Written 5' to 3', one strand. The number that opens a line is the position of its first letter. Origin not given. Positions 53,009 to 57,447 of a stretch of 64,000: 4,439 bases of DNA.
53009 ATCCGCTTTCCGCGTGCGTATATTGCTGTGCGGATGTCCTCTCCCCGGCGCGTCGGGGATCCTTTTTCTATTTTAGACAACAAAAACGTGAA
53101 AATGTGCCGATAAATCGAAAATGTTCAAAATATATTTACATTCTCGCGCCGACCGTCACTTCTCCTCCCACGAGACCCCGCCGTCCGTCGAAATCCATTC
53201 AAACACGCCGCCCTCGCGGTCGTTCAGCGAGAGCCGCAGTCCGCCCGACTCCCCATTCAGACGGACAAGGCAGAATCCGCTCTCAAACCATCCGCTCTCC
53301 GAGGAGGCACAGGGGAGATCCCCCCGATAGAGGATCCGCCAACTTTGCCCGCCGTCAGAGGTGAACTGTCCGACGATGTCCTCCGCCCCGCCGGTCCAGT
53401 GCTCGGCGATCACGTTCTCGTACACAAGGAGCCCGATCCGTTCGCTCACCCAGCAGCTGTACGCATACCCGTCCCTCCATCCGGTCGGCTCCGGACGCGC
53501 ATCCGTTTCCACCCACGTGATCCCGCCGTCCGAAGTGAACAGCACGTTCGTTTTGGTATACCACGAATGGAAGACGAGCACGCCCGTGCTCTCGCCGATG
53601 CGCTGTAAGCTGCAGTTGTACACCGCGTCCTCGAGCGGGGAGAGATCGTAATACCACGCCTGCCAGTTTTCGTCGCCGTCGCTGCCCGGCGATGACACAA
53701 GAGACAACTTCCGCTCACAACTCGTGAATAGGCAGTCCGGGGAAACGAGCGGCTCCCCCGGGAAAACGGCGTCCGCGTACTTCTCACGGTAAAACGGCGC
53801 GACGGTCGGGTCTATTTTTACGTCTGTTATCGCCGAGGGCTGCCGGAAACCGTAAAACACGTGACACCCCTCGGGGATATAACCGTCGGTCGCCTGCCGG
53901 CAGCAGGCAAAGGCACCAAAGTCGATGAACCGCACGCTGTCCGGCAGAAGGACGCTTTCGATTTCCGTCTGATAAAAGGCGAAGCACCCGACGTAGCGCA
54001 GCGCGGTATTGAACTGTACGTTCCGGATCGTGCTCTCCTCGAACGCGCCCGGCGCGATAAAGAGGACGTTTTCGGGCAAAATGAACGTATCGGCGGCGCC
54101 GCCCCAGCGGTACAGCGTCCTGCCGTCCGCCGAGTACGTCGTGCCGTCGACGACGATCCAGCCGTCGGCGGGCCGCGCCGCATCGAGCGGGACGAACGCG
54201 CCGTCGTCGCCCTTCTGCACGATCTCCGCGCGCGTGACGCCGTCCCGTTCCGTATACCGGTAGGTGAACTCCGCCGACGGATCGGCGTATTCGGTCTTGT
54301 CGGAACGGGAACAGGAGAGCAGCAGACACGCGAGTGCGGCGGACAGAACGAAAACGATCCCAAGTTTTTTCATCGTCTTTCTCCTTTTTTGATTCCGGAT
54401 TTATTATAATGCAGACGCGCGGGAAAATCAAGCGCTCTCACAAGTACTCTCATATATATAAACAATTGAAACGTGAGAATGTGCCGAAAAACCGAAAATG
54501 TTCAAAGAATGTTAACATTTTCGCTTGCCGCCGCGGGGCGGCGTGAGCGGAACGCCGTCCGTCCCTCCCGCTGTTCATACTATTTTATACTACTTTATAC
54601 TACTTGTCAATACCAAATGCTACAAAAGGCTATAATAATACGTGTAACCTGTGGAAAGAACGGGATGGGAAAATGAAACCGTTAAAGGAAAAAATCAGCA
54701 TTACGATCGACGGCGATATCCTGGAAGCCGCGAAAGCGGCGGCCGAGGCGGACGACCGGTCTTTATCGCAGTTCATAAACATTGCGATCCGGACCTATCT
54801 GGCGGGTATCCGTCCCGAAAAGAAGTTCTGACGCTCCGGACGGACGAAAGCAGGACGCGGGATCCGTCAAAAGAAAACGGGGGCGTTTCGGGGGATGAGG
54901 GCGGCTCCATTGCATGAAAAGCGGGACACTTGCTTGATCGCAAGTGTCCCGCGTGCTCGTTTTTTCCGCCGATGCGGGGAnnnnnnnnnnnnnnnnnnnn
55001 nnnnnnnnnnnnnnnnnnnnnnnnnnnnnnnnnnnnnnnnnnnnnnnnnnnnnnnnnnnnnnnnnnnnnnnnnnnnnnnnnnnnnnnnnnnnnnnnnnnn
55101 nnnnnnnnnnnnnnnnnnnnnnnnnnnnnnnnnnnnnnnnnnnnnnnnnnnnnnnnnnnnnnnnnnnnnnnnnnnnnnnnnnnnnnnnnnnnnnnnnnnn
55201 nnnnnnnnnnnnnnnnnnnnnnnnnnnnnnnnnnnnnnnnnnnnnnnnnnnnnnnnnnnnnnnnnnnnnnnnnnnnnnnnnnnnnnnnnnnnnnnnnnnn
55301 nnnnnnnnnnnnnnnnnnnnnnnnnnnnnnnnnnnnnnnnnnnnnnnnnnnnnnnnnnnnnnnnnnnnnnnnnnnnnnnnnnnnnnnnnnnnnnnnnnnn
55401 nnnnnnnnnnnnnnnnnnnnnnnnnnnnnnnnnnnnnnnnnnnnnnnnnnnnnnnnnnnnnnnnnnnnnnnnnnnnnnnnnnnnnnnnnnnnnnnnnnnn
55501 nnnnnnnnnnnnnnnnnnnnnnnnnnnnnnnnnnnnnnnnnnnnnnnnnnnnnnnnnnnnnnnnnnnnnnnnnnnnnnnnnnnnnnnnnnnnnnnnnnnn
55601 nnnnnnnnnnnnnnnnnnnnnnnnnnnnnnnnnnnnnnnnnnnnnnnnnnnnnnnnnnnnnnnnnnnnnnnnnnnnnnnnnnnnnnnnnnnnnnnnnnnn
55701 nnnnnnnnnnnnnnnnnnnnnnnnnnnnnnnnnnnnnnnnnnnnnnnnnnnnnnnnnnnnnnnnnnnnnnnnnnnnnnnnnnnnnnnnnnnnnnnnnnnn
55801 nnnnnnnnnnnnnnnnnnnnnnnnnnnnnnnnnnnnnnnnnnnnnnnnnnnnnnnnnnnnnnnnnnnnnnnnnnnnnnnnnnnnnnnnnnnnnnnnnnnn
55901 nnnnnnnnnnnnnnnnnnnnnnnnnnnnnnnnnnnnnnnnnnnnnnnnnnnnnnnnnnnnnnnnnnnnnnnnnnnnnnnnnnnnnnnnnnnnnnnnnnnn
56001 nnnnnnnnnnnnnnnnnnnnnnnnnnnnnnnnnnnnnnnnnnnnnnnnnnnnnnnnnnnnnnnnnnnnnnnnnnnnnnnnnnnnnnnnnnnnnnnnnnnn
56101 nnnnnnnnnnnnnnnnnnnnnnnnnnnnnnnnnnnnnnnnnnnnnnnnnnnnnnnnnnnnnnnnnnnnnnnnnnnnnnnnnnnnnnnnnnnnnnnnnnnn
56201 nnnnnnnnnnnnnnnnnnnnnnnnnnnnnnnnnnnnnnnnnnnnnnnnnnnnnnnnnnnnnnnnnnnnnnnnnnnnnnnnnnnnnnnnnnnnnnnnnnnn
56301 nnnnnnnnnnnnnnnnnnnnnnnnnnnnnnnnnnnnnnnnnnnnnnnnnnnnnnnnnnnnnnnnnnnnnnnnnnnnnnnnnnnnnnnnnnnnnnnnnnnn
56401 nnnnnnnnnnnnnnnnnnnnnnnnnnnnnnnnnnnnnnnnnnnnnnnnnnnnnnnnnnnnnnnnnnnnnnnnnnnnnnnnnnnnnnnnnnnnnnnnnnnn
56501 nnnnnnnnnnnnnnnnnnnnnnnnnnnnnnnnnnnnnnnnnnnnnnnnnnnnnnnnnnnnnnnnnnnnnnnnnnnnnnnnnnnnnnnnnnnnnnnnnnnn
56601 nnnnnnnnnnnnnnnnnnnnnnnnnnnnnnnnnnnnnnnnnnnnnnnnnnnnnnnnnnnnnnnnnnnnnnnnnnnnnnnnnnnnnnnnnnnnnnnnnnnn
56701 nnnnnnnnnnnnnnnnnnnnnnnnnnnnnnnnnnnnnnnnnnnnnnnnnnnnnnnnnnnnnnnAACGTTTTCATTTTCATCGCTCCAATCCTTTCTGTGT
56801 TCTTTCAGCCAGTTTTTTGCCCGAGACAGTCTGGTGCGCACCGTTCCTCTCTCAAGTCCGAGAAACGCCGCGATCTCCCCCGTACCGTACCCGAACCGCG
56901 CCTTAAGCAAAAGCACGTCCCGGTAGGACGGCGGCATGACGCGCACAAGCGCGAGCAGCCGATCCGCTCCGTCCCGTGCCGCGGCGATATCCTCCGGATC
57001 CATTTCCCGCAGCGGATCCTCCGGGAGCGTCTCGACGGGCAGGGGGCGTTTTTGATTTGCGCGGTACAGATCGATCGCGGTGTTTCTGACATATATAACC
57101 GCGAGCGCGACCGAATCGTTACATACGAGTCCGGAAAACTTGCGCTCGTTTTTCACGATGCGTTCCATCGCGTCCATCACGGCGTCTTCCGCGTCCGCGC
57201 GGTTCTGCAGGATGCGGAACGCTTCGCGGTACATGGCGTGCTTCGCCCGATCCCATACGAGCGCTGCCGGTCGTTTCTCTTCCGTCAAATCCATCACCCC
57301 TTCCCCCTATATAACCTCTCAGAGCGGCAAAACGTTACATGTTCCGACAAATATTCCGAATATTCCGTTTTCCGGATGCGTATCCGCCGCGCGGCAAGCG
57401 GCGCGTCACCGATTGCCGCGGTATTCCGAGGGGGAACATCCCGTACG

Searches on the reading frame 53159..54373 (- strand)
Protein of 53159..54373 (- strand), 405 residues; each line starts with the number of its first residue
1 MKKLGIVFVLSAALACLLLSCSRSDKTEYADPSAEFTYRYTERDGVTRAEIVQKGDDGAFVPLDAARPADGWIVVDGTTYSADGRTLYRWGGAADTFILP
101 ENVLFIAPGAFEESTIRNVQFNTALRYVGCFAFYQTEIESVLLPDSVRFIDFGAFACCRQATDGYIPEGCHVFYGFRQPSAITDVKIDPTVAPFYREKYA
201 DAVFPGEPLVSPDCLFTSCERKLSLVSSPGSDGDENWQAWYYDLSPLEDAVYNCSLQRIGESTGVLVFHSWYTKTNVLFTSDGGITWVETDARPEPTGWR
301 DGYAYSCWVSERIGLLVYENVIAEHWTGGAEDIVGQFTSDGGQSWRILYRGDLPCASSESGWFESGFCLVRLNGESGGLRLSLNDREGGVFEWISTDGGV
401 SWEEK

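Call 99: search_protein_families(library=pfam, proteins=[window:53159-54373:-], max_evalue=0.00001)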
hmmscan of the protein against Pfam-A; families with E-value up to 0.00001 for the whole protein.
window:53159-54373:- (405 aa): 1 family
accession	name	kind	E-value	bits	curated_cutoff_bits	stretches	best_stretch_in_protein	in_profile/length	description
PF13306.12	LRR_5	-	3.1e-11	43.7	27.7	1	95-192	14-113/127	BspA type Leucine rich repeat region (6 copies)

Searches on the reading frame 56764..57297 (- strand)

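Call 99: search_protein_families(library=pfam, proteins=[window:56764-57297:-], max_evalue=0.00001)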
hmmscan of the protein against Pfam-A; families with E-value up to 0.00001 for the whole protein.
window:56764-57297:- (178 aa): 2 families
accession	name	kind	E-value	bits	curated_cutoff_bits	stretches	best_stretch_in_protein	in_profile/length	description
PF08281.18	Sigma70_r4_2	-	2.9e-12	46.5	25.7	1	112-163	2-53/54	Sigma-70, region 4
PF04542.20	Sigma70_r2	-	3.4e-06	27.2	24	1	19-83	6-70/71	Sigma-70 region 2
